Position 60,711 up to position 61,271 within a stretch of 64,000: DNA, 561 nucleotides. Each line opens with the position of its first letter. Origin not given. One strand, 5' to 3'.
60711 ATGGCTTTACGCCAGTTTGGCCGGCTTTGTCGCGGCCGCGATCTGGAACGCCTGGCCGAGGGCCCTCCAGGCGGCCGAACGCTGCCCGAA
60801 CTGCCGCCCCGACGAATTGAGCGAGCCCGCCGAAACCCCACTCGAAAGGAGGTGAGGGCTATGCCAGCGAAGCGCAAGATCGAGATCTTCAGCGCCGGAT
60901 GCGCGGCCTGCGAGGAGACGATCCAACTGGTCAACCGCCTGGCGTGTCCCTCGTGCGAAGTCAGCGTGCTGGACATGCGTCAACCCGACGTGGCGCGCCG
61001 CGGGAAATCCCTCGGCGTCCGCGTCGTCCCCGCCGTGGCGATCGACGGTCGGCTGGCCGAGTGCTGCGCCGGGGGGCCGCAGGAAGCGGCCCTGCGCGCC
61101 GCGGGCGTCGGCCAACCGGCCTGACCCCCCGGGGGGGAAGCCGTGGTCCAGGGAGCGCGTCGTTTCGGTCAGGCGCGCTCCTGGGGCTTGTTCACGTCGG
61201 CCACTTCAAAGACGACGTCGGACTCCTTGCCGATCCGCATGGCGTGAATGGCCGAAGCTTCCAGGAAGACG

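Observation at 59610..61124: Compact mer-like operon without MerA/MerP: Hg-type MerR, Trx-fold-MerT-like fusion, and mini-thioredoxin with MerA-like CCAG tail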

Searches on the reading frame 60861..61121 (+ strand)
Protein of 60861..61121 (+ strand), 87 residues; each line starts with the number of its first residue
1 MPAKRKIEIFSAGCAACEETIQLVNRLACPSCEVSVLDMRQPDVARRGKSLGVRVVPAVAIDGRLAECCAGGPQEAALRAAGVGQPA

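Call 3: search_protein_families(library=pfam, proteins=[window:60862-61121:+], max_evalue=1)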
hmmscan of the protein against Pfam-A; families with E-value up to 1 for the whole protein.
window:60862-61121:+ (86 aa): 0 families

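Call 4: search_protein_families(library=ncbifam, proteins=[window:60862-61121:+], max_evalue=1)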
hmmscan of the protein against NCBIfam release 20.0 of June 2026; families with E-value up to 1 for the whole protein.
window:60862-61121:+ (86 aa): 0 families

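Call 8: find_homologous_proteins(query=window:60861-61121:+)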
Query window:60861-61121:+ (87 aa): 1184 proteins with E <= 0.001 among 1192 candidates; the best 120 are listed.
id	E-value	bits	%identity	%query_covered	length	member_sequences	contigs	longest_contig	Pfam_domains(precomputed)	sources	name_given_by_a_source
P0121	1.9e-48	180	100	100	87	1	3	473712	PF13192.13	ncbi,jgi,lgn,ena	-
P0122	1.2e-37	145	79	98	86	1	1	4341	PF00462.31,PF13192.13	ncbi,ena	-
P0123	1.0e-36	142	80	98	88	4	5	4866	PF00462.31,PF13192.13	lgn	-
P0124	1.4e-36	142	79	99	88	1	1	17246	PF13192.13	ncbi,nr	ncbi:MAG: thioredoxin family protein [Armatimonadetes bacterium]|nr:thioredoxin family protein [Arma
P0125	1.9e-36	141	77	99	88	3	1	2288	PF00462.31,PF13192.13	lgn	-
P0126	2.0e-36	141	78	100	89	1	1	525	PF00462.31,PF13192.13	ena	-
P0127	2.7e-36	141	78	99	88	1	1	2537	PF13192.13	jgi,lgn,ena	-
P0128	3.4e-36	141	76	98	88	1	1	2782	PF13192.13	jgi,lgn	jgi:glutaredoxin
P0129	3.4e-36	141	78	99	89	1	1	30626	PF00462.31,PF13192.13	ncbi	-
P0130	3.8e-36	140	77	99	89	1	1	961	PF00462.31,PF13192.13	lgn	-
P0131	4.4e-36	140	79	98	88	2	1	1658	PF00462.31,PF13192.13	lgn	-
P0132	6.1e-36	140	80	98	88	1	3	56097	PF00462.31,PF13192.13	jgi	jgi:glutaredoxin 3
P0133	6.6e-36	140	80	98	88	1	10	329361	PF00462.31,PF13192.13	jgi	jgi:glutaredoxin 3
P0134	7.9e-36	139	78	99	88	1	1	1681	PF13192.13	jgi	jgi:glutaredoxin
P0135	8.8e-36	139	80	97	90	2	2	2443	PF00462.31,PF13192.13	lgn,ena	-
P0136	9.0e-36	139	76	99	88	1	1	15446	PF13192.13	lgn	-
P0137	9.5e-36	139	79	99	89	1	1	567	PF00462.31,PF13192.13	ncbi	-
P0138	1.0e-35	139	79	99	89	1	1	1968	PF13192.13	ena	-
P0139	1.0e-35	139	76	99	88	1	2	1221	PF13192.13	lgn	-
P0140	1.1e-35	139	78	99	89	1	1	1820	PF00462.31,PF13192.13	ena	-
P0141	1.2e-35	139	78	98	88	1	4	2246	PF00462.31,PF13192.13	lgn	-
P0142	1.4e-35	139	78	98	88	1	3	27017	PF00462.31,PF13192.13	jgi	jgi:glutaredoxin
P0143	1.6e-35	138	78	99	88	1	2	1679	PF00462.31,PF13192.13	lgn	-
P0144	1.7e-35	138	77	99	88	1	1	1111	PF13192.13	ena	-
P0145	1.7e-35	138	76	100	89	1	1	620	PF00462.31,PF13192.13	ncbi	-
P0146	1.8e-35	138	78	98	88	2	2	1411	PF13192.13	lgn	-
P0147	2.1e-35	138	77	99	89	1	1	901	PF00462.31,PF13192.13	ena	-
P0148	2.1e-35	138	78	98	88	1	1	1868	PF00462.31,PF13192.13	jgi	jgi:glutaredoxin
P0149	2.5e-35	138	78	97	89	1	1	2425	PF00462.31,PF13192.13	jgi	jgi:glutaredoxin 3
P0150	2.7e-35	138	75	99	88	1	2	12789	PF13192.13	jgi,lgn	-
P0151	2.7e-35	138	78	99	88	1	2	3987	PF00462.31,PF13192.13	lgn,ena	-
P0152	3.5e-35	137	77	99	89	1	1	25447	PF13192.13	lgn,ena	-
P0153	3.6e-35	137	75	100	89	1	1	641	PF13192.13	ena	-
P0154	3.6e-35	137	76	100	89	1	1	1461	PF00462.31,PF13192.13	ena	-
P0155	3.6e-35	137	78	98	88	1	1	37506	PF00462.31,PF13192.13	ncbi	-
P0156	3.7e-35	137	75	99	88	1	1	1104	PF13192.13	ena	-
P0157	3.9e-35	137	77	99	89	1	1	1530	PF00462.31,PF13192.13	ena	-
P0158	4.0e-35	137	75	99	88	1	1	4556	PF13192.13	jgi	jgi:glutaredoxin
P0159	4.2e-35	137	76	99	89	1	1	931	PF13192.13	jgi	-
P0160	4.3e-35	137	77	98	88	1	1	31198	PF13192.13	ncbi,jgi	-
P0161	4.3e-35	137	77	98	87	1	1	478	PF00462.31,PF13192.13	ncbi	-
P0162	4.8e-35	137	78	100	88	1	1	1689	PF13192.13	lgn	-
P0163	5.0e-35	137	72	98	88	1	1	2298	PF13192.13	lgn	-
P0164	5.4e-35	137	77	98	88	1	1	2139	PF13192.13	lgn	-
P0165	5.9e-35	137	76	97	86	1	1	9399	PF00462.31,PF13192.13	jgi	jgi:glutaredoxin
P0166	6.0e-35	137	77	99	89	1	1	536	PF00462.31,PF13192.13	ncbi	-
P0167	6.2e-35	137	76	99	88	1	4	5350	PF00462.31,PF13192.13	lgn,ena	-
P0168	6.5e-35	136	77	98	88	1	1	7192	PF00462.31,PF13192.13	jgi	jgi:glutaredoxin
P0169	6.6e-35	136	78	99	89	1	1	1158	PF13192.13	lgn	-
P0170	6.9e-35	136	77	98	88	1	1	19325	PF00462.31,PF13192.13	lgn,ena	-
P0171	6.9e-35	136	74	99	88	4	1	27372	PF13192.13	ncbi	-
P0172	6.9e-35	136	75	100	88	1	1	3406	PF00462.31,PF13192.13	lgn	-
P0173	8.2e-35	136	79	99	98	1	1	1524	PF00462.31,PF13192.13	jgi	jgi:glutaredoxin 3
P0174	8.6e-35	136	78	94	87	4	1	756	PF13192.13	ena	-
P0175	8.6e-35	136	80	98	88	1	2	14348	PF13192.13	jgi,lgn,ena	jgi:glutaredoxin 3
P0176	9.1e-35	136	72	98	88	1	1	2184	PF13192.13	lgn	-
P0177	9.3e-35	136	74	98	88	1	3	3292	PF13192.13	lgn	-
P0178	9.5e-35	136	76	98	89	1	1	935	PF13192.13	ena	-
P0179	1.2e-34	136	76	100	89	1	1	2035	PF00462.31,PF13192.13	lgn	-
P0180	1.2e-34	136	75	99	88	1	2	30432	PF00462.31,PF13192.13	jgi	jgi:glutaredoxin 3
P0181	1.3e-34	136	76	98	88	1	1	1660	PF00462.31,PF13192.13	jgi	-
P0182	1.4e-34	135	78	98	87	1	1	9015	PF00462.31,PF13192.13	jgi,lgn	-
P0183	1.4e-34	135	71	98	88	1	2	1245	PF13192.13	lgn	-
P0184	1.4e-34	135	70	99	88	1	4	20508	PF13192.13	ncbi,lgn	-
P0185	1.7e-34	135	79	98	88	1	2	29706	PF13192.13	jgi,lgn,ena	jgi:glutaredoxin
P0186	1.7e-34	135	78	98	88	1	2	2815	PF00462.31,PF13192.13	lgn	-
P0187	1.7e-34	135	76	98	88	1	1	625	PF00462.31,PF13192.13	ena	-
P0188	1.8e-34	135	77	98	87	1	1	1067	PF13192.13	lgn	-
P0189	1.8e-34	135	75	99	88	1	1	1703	PF13192.13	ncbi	-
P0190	1.9e-34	135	76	99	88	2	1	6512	PF13192.13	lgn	-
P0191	1.9e-34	135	74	98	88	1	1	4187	PF00462.31,PF13192.13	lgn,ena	-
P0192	2.0e-34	135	72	99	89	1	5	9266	PF13192.13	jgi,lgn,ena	jgi:glutaredoxin 3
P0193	2.0e-34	135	79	98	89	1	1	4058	PF00462.31,PF13192.13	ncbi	-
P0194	2.1e-34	135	78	98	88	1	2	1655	PF00462.31,PF13192.13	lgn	-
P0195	2.1e-34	135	75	99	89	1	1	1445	PF00462.31,PF13192.13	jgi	jgi:glutaredoxin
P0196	2.1e-34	135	74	99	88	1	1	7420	PF00462.31,PF13192.13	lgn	-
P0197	2.2e-34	135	74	98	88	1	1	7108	PF13192.13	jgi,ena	-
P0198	2.3e-34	135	75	99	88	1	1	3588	PF13192.13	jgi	jgi:glutaredoxin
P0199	2.7e-34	135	77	98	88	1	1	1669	PF13192.13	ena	-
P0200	2.8e-34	134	75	99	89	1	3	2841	PF00462.31,PF13192.13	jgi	jgi:glutaredoxin 3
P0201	2.8e-34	134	78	98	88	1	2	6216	PF00462.31,PF13192.13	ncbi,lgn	ncbi:MAG: thioredoxin family protein [Armatimonadota bacterium]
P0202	3.0e-34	134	76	100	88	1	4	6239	PF13192.13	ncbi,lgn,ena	-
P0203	3.0e-34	134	77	99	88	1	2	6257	PF13192.13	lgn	-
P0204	3.2e-34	134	74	100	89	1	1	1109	PF00462.31,PF13192.13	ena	-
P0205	3.2e-34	134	75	99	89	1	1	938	PF00462.31,PF13192.13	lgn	-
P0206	3.4e-34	134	77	100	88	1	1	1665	PF13192.13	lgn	-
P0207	3.6e-34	134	76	99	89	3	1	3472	PF13192.13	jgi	jgi:glutaredoxin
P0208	3.6e-34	134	75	99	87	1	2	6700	PF00462.31,PF13192.13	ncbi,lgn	-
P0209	3.7e-34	134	77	98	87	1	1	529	PF00462.31,PF13192.13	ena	-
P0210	4.0e-34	134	74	98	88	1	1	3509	PF00462.31,PF13192.13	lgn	-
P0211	4.0e-34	134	74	98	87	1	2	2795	PF00462.31,PF13192.13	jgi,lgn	-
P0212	4.1e-34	134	75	99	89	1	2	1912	PF13192.13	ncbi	ncbi:MAG: thioredoxin family protein [Terriglobales bacterium]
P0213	4.2e-34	134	76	98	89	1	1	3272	PF00462.31,PF13192.13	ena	-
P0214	4.2e-34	134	76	98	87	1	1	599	PF13192.13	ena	-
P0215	4.2e-34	134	74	99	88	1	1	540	PF13192.13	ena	-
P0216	4.3e-34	134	76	99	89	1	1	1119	PF13192.13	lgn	-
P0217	4.6e-34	134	75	99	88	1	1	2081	PF13192.13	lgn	-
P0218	4.9e-34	134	74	99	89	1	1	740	PF13192.13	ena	-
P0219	5.1e-34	134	74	99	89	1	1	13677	PF13192.13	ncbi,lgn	-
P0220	5.3e-34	134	76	99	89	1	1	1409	PF13192.13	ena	-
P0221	5.6e-34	133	76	100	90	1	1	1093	PF13192.13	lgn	-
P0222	5.7e-34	133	77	98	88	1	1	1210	PF00462.31,PF13192.13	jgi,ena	jgi:glutaredoxin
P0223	5.7e-34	133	74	99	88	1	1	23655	PF13192.13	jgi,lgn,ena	-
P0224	5.9e-34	133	72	100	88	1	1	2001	PF00462.31,PF13192.13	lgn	-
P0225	6.3e-34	133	78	97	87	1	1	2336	PF13192.13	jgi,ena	-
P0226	6.3e-34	133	77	98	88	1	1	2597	PF13192.13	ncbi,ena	-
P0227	6.4e-34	133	76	99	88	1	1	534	PF00462.31,PF13192.13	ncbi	-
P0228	6.4e-34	133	79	95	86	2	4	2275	PF13192.13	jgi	jgi:glutaredoxin 3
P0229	7.8e-34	133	74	98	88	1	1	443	PF00462.31,PF13192.13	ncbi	-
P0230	8.1e-34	133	77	98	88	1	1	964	PF13192.13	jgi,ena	-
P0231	8.6e-34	133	75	99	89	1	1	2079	PF00462.31,PF13192.13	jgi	jgi:glutaredoxin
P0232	8.7e-34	133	75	99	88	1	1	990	PF13192.13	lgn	-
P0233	1.1e-33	133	71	99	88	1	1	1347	PF13192.13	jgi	jgi:glutaredoxin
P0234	1.1e-33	133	75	99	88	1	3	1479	PF00462.31,PF13192.13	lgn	-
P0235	1.1e-33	133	73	98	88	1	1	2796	PF13192.13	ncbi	ncbi:MAG: thioredoxin family protein [Chromatiales bacterium]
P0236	1.1e-33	133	75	99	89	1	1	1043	PF00462.31,PF13192.13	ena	-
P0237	1.2e-33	132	71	99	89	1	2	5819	PF00462.31,PF13192.13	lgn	-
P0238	1.3e-33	132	79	95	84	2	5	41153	PF13192.13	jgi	jgi:glutaredoxin 3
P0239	1.3e-33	132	76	98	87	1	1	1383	PF13192.13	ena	-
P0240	1.3e-33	132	76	98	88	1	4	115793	PF00462.31,PF13192.13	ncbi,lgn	-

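Call 40: search_protein_families(library=ncbifam, proteins=[window:60861-61121:+], max_evalue=1)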
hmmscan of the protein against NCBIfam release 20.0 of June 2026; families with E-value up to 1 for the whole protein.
window:60861-61121:+ (87 aa): 6 families
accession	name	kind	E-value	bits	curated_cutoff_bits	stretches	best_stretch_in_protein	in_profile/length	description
TIGR00412.2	redox_disulf_2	subfamily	0.00051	20.4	62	1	6-65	1-58/75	MTH895/ArsE family thioredoxin-like protein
TIGR02187.2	PDO_seleno_TRX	equivalog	0.0074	15.7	185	1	6-63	20-79/209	protein disulfide oxidoreductase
TIGR00411.1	redox_disulf_1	equivalog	0.01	15.9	92.75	1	6-80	2-76/82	MJ0307 family thioredoxin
NF001607.0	PRK00398.1-4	equivalog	0.05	13.3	89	1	21-50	19-52/53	DNA-directed RNA polymerase subunit P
TIGR04428.1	B12_rSAM_trp_MT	equivalog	0.05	12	500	1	38-75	394-431/558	tryptophan 2-C-methyltransferase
NF047704.1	Lsa16_fam_lipo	equivalog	0.17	11.8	80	1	14-42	18-46/158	Lsa16 family lipoprotein adhesin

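Call 41: search_protein_families(library=pfam, proteins=[window:60861-61121:+], max_evalue=1)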
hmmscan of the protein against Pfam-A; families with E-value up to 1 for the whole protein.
window:60861-61121:+ (87 aa): 3 families
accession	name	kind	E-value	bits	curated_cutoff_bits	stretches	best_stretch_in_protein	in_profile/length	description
PF13192.12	Thioredoxin_3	-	7.7e-07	29.5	24.8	1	6-65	2-59/76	Thioredoxin domain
PF08772.16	Zn_ribbon_NOB1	-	0.0033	17.9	24.9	1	6-48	3-45/72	Nin one binding (NOB1) Zn-ribbon like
PF00462.30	Glutaredoxin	-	0.005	17.5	22.9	1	11-65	5-59/60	Glutaredoxin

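Call 47: search_solved_structures(query=A4, show_alignments=3, max_evalue=0.01)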
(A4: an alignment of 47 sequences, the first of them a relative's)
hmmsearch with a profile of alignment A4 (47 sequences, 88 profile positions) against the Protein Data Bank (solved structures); distinct sequences matched with E-value up to 0.01: 9.
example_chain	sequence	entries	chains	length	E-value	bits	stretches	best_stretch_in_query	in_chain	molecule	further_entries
2k8s_A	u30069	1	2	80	4.2e-06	30.1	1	9-75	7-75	Thioredoxin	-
1fo5_A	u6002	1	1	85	7.2e-05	26.1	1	3-65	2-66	THIOREDOXIN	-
5h29_A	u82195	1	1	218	9.9e-05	25.7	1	4-64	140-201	Thioredoxin reductase/glutathione-related protein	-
6il7_A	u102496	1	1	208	0.00011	25.5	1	4-64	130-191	Thioredoxin reductase/glutathione-related protein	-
1nho_A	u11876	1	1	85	0.0046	20.3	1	6-65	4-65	Probable Thioredoxin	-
4mjc_A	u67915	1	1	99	0.0082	19.6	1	5-69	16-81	Probable glutaredoxin ssr2061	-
3qmx_A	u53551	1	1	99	0.0082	19.6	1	5-69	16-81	Glutaredoxin A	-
4mjb_A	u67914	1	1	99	0.0086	19.5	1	5-69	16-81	Probable glutaredoxin ssr2061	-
4mja_A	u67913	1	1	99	0.0092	19.4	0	5-69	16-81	Probable glutaredoxin ssr2061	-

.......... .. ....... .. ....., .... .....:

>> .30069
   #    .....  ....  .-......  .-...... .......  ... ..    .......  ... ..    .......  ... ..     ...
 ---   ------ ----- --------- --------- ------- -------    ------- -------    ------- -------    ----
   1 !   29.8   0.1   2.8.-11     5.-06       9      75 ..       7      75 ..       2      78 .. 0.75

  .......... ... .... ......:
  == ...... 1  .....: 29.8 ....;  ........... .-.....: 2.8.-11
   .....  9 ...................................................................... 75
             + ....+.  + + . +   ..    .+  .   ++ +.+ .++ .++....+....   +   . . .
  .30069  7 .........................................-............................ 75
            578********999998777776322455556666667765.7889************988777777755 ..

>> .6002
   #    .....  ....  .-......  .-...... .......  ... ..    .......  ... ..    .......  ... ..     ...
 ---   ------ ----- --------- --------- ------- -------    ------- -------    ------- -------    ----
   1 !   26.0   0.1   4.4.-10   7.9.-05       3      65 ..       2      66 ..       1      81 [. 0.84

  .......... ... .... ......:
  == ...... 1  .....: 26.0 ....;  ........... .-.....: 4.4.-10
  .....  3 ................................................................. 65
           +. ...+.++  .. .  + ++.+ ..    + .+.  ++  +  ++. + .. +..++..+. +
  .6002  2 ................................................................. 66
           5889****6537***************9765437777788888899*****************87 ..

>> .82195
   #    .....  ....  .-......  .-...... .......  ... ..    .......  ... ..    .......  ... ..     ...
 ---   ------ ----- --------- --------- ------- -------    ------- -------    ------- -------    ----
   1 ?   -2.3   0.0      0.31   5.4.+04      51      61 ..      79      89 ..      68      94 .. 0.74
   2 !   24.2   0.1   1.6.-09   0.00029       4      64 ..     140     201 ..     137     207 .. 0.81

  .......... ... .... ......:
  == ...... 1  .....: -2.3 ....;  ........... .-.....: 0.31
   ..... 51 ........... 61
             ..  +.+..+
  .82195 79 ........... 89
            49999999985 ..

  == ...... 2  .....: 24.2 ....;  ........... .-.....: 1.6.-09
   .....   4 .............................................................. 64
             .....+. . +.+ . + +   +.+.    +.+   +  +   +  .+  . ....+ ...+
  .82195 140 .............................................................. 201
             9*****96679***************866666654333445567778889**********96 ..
